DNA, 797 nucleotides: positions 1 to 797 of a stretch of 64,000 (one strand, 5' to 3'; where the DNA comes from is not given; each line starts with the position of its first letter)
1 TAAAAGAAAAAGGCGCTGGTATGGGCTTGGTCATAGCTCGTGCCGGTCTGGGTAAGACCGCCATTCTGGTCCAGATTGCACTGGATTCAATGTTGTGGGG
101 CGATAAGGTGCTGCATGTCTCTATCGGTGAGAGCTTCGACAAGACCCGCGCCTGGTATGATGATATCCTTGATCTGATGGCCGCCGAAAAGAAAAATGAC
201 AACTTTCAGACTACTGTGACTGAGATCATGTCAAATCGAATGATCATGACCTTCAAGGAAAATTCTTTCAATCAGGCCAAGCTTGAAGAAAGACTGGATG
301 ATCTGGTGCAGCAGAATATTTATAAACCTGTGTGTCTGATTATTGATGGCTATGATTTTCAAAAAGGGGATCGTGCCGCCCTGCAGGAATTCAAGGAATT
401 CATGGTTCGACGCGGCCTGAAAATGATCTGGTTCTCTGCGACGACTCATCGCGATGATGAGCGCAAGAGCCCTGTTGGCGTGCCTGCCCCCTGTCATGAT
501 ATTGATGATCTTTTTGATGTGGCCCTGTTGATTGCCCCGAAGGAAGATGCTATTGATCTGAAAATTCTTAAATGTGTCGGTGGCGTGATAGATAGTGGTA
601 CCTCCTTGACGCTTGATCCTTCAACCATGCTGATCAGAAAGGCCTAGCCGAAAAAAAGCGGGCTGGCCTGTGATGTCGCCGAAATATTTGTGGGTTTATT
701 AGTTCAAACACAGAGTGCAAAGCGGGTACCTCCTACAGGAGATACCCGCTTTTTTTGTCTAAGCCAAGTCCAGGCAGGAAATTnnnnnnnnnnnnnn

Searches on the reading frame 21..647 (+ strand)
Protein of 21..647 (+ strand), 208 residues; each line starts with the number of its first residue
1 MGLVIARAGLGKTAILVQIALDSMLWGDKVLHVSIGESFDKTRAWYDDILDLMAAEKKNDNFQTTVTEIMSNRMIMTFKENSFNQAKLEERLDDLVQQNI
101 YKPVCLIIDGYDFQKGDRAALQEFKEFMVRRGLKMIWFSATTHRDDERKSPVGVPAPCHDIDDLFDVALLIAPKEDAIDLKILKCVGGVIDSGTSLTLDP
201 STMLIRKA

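Call 41: search_protein_families(library=pfam, proteins=[window:21-647:+], max_evalue=0.1)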
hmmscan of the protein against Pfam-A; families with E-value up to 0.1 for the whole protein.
window:21-647:+ (208 aa): 5 families
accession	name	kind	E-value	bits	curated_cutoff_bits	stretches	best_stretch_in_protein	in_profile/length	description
PF20720.3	nSTAND3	-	2.4e-05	24.5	27.2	1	4-97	22-129/155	Novel STAND NTPase 3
PF13481.12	AAA_25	-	0.00031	20.8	27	1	2-110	36-151/195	AAA domain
PF13401.12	AAA_22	-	0.00096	19.9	27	1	1-136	7-119/130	AAA domain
PF25199.1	nSTAND_NTPase5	-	0.0096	16.2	34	1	3-34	45-77/145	Novel STAND NTPase 5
PF00270.35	DEAD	-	0.049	13.8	26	0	3-144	18-162/167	DEAD/DEAH box helicase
